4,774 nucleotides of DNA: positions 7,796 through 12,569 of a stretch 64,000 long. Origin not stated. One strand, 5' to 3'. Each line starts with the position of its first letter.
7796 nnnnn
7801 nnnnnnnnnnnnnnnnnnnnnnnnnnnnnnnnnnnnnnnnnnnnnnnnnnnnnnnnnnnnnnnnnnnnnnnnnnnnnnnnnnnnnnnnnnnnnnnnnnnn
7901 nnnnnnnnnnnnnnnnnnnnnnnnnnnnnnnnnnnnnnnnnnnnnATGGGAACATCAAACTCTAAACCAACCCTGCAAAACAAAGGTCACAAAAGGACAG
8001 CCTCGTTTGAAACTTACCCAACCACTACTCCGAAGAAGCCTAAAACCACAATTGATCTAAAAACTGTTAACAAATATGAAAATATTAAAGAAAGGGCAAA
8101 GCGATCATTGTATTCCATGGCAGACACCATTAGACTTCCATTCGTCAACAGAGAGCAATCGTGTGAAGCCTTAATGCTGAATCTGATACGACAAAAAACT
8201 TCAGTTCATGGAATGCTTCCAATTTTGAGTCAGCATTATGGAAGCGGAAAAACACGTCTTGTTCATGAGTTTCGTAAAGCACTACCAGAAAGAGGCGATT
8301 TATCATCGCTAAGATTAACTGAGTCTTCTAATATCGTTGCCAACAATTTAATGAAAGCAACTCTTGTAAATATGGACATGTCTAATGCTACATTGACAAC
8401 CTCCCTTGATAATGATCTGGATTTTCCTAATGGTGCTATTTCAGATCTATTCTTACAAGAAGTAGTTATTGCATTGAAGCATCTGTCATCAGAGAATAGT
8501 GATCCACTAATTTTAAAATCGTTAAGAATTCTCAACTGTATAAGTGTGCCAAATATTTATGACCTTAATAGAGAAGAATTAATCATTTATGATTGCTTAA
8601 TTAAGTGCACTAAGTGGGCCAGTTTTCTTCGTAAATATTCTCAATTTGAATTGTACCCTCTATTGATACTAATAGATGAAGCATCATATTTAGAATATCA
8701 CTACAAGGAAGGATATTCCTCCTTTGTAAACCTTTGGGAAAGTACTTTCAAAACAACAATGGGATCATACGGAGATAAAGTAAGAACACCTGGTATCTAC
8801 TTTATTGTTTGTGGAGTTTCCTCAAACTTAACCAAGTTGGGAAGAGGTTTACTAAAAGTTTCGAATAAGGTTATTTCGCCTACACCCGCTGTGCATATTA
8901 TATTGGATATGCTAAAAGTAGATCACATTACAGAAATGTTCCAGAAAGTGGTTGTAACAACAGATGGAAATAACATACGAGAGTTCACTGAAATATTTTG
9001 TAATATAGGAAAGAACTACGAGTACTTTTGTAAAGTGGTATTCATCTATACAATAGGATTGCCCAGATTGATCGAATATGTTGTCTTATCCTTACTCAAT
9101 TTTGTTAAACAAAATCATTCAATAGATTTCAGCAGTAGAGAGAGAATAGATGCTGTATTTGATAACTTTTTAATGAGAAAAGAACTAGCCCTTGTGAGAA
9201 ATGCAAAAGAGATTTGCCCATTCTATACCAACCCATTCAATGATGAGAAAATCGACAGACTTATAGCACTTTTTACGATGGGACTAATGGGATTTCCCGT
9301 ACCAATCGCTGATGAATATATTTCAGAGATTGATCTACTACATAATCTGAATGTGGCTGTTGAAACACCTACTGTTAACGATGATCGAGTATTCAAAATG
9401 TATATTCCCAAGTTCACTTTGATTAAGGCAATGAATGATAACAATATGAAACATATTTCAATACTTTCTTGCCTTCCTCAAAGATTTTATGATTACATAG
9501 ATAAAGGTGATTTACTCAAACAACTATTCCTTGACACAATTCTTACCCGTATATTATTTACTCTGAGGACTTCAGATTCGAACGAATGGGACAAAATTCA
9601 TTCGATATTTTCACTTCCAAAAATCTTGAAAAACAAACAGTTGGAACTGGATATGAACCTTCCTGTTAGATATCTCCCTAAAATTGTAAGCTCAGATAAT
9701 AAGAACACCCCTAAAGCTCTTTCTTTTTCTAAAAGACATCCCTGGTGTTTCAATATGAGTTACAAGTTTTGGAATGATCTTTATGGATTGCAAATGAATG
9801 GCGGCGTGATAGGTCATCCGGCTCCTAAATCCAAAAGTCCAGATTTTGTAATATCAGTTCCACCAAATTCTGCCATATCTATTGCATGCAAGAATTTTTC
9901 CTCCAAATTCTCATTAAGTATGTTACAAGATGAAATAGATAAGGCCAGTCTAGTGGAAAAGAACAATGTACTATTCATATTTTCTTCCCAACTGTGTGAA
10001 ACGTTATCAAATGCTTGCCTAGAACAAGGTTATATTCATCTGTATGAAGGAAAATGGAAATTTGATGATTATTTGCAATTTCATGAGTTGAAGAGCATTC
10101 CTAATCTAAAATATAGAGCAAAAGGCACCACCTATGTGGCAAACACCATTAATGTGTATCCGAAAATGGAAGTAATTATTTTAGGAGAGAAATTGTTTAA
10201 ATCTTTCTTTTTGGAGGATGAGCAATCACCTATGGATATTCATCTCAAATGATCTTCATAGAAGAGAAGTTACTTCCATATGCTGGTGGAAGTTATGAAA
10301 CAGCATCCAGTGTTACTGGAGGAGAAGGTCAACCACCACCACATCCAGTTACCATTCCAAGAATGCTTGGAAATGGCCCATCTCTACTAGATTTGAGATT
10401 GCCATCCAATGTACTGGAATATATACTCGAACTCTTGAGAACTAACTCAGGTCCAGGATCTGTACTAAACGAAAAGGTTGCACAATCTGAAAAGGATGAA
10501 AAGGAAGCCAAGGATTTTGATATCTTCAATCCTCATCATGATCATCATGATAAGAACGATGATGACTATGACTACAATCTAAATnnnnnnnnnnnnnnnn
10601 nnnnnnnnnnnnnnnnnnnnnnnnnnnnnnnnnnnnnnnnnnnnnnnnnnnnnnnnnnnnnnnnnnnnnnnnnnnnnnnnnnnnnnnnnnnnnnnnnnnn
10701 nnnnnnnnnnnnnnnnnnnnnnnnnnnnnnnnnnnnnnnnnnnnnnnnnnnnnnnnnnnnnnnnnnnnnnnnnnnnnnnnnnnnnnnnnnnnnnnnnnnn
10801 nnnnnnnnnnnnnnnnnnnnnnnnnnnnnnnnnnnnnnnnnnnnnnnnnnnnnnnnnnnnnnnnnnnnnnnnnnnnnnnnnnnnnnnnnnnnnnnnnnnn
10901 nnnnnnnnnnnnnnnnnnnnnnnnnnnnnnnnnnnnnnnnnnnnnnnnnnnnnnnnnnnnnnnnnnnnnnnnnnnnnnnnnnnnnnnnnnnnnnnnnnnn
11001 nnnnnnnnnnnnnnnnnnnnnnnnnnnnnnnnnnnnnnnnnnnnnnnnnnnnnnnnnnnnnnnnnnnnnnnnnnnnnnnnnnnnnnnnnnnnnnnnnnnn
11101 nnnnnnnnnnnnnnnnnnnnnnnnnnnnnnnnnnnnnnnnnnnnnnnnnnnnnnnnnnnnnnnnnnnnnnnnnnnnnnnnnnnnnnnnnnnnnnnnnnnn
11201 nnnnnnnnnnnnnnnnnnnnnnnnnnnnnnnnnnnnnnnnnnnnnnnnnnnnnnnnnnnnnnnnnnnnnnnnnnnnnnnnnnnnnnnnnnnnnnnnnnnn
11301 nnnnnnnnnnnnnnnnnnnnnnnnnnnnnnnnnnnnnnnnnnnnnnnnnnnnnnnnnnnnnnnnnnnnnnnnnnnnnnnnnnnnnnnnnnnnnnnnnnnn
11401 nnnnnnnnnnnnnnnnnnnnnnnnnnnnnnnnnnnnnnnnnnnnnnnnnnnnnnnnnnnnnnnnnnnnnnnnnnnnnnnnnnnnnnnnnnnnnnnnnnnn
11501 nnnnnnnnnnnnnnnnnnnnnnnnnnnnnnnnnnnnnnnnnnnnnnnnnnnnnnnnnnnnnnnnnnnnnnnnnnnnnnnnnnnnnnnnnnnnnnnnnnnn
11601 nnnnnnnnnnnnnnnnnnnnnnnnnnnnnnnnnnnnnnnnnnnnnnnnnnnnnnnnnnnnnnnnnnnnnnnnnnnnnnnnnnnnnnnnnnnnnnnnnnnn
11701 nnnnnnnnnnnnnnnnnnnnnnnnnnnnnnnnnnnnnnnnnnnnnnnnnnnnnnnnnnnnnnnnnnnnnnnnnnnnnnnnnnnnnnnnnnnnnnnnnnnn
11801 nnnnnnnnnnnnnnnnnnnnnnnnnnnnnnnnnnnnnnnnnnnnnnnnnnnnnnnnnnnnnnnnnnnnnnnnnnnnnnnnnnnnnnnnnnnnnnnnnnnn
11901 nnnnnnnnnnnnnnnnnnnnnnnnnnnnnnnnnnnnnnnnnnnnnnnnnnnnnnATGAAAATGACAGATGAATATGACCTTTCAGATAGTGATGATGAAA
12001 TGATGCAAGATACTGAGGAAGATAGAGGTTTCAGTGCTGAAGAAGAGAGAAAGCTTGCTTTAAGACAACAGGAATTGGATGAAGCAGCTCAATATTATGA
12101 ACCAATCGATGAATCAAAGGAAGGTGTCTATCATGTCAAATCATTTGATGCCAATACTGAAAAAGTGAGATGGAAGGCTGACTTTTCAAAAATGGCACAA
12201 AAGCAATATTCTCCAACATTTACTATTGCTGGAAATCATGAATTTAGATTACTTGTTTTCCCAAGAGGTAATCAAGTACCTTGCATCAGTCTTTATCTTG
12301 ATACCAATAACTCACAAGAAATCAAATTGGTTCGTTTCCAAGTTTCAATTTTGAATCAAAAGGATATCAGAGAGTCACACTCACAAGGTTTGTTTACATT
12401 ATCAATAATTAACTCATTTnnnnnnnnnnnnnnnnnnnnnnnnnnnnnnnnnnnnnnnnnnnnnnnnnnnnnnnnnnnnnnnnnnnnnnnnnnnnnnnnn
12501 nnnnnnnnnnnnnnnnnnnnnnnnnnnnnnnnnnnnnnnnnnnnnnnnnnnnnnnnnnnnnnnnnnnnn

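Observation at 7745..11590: Myristoylation-motif STAND-like NTPase gene with a 130-bp dispersed repeat in its 5' flank and a second copy upstream of USP7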

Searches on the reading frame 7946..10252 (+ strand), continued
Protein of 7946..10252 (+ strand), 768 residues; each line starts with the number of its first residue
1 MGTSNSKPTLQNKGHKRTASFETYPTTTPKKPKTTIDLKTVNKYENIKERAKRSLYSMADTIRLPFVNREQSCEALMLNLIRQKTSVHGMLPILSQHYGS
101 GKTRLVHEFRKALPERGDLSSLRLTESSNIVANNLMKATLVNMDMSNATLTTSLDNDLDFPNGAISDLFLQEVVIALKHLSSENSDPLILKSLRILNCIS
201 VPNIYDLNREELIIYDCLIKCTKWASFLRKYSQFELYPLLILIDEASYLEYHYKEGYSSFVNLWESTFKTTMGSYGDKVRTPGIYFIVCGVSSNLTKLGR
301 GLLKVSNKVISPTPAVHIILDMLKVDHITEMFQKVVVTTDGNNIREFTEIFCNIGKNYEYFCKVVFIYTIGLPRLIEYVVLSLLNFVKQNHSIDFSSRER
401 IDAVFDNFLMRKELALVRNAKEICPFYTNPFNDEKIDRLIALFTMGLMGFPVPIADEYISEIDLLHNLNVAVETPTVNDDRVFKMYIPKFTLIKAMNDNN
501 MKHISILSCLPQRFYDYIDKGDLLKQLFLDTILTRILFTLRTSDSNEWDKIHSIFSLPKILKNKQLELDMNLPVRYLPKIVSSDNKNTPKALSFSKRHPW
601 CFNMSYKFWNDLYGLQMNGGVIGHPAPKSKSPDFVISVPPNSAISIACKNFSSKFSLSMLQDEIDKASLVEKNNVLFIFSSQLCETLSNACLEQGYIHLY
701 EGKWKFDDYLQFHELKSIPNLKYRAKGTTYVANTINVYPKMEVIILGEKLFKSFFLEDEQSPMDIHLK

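Call 95: list_cluster_members(proteins=[P0001, P0002])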
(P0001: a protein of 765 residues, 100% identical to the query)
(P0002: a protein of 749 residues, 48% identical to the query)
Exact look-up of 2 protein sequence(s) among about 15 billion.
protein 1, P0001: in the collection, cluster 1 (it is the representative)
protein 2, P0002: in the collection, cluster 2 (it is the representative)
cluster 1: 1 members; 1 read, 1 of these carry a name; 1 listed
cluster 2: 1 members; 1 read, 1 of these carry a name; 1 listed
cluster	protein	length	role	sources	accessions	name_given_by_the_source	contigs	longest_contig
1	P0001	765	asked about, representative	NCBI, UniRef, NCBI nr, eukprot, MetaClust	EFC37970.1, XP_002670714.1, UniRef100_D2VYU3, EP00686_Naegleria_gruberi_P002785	predicted protein [Naegleria gruberi] | Predicted protein n=1 Tax=Naegleria gruberi TaxID=5762 RepID=D2VYU3_NAEGR | uncharacterized protein NAEGRDRAFT_74243 [Naegleria gruberi]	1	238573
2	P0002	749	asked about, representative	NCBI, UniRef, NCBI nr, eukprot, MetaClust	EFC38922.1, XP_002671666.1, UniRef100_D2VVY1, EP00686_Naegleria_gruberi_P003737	predicted protein [Naegleria gruberi] | Predicted protein n=1 Tax=Naegleria gruberi TaxID=5762 RepID=D2VVY1_NAEGR | uncharacterized protein NAEGRDRAFT_52686 [Naegleria gruberi]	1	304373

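Call 109: find_related_loci(query=A10, collection=viral_contigs, flank=5000)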
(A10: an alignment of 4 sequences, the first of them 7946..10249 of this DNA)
Query A10 (768 aa) in viral_contigs; peptide patterns used: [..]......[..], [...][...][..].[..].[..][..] (x = any residue, [..] = any of these).
311 stretches matched a pattern, but none encodes a relative of the query by tblastn (E <= 1e-3).

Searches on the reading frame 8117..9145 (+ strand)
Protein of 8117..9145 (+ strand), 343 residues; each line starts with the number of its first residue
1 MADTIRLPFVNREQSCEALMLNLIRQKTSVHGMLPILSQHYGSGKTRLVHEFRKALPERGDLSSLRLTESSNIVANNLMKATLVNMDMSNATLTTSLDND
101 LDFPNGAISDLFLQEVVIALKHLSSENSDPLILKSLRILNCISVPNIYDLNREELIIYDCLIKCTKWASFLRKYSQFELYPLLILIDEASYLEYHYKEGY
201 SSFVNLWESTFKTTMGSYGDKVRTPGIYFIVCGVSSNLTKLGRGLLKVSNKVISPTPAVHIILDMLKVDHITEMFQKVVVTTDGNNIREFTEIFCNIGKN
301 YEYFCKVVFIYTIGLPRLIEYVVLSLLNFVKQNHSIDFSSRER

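Call 59: search_solved_structures(query=A7, max_evalue=10, show_alignments=2)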
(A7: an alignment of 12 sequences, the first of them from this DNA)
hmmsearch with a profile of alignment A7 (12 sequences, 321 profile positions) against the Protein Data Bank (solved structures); distinct sequences matched with E-value up to 10: 122 (the best 60 are shown).
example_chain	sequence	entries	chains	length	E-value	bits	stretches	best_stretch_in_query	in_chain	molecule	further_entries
6c2u_A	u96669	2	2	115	0.0063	19.3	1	33-72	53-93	phosphate-loop protein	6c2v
7wd3_A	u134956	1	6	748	0.016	18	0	162-217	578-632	ATPase family gene 2 protein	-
7nku_A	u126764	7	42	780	0.018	17.8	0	162-217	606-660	ATPase family gene 2 protein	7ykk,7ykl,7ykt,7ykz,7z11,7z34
3tr0_A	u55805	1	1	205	0.019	17.7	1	31-63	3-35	Guanylate kinase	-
4lcb_A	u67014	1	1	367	0.021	17.6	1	146-199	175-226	Cell division protein CdvC, Vps4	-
5vc7_A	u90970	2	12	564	0.026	17.3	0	161-199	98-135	VCP-like ATPase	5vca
6n9a_E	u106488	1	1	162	0.033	17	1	14-65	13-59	tRNA threonylcarbamoyladenosine biosynthesis protein TsaE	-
3lj8_A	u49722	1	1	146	0.036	16.9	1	258-318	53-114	Tyrosine-protein phosphatase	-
6nak_D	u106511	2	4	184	0.04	16.7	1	14-65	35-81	TsaE | ATPase YjeE, predicted to have essential role in cell wall biosynthesis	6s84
8amz_M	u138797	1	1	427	0.056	16.2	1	162-219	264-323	AAA domain-containing protein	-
5g4g_A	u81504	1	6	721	0.073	15.9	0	161-199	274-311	VCP-LIKE ATPASE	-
5g4f_A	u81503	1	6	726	0.074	15.8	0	161-199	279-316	VCP-LIKE ATPASE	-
9bji_A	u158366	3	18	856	0.084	15.6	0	161-221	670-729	Nuclear valosin-containing protein-like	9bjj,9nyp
3etl_A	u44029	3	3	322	0.097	15.4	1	41-138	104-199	DNA repair and recombination protein radA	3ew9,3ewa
4d81_A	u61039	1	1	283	0.13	15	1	142-213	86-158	AAA ATPase, central domain protein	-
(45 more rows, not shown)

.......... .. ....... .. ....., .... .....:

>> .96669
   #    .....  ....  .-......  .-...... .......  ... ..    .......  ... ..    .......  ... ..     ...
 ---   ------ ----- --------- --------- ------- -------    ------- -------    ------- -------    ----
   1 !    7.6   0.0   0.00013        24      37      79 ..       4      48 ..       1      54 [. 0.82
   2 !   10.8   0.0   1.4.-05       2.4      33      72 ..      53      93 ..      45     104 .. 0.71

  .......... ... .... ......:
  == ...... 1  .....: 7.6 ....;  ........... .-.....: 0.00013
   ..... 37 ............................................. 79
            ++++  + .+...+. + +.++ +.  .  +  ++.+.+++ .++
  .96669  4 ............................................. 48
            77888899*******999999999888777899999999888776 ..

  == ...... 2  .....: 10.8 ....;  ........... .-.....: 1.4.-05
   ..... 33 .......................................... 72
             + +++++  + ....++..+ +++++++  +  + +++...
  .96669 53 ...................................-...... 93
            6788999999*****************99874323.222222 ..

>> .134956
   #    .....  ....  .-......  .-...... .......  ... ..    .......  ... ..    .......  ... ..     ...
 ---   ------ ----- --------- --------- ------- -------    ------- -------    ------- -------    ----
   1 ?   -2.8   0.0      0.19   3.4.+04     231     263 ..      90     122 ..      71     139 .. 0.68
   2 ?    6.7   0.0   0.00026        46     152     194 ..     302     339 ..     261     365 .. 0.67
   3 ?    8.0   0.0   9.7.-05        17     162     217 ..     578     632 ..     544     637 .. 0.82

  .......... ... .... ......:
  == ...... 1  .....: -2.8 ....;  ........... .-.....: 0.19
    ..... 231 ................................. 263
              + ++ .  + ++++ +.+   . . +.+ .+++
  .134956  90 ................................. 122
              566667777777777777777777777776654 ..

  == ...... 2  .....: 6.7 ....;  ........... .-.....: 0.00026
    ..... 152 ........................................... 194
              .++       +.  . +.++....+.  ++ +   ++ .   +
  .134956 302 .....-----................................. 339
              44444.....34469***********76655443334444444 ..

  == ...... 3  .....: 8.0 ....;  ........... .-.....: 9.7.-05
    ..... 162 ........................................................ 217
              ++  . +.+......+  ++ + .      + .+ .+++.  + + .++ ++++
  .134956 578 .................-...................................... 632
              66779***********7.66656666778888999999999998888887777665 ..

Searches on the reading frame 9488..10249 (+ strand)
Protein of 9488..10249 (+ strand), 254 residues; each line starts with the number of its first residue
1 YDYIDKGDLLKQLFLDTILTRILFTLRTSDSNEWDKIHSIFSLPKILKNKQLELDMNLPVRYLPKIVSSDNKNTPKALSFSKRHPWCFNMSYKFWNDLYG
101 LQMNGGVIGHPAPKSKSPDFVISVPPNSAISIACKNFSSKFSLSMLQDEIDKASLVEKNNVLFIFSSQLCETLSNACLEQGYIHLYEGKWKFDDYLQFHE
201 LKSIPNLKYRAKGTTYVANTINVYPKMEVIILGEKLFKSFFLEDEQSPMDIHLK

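Call 80: search_solved_structures(query=A8, max_evalue=10, show_alignments=3)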
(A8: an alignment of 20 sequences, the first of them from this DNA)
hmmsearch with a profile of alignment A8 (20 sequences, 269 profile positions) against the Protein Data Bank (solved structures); distinct sequences matched with E-value up to 10: 2.
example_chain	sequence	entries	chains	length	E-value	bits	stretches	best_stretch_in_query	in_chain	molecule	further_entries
5kbf_A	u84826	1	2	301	0.46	12.9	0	60-105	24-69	CAMP-dependent protein kinase regulatory subunit, putative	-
9n00_A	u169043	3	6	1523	1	11.8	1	127-161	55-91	AAA family ATPase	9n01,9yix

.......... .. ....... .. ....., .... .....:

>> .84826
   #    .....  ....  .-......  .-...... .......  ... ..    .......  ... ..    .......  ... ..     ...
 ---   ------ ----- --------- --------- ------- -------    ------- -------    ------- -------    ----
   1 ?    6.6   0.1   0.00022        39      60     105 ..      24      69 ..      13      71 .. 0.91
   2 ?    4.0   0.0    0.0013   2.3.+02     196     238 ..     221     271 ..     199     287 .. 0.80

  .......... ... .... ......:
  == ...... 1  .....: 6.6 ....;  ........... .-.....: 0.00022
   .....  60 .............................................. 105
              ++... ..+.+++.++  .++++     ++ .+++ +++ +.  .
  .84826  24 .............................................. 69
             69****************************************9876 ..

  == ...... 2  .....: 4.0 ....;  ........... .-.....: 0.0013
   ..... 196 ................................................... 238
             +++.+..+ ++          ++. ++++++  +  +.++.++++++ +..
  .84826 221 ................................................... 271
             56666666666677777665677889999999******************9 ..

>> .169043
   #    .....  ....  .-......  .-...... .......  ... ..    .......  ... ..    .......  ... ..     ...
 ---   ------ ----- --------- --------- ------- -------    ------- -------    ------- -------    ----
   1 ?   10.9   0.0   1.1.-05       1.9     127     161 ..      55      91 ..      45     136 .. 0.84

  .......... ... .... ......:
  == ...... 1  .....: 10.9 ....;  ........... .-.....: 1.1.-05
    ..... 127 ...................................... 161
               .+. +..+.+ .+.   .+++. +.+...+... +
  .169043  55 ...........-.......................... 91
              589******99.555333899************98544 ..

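Call 84: search_protein_families(library=padloc, alignment_id=A8, max_evalue=10)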
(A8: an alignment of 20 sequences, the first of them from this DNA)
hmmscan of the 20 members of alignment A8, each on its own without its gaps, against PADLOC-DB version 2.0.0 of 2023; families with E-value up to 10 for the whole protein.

A. member 1, seq(254 aa): 0 families

B. families by the number of members that match (of 20 scanned): 1 family
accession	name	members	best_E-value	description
PDLC04292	PDC-M02A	1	0.032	-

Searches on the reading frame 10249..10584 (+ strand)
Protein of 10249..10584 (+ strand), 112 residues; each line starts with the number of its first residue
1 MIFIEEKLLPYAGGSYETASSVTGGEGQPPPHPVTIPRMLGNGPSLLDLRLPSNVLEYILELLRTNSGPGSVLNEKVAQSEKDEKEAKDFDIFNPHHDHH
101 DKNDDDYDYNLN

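Call 53: search_protein_families(library=pfam, proteins=[window:10249-10584:+], max_evalue=0.01)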
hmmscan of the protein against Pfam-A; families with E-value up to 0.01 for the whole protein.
window:10249-10584:+ (112 aa): 0 families

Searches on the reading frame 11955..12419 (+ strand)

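Call 53: search_protein_families(library=pfam, proteins=[window:11955-12419:+], max_evalue=0.01)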
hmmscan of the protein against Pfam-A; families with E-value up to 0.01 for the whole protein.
window:11955-12419:+ (155 aa): 2 families
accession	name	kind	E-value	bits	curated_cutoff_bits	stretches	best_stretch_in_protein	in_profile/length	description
PF22486.2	MATH_2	-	2.9e-08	34.5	32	1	76-144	8-89/136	MATH domain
PF00917.32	MATH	-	0.0082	16.8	21.2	0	76-124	3-49/113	MATH domain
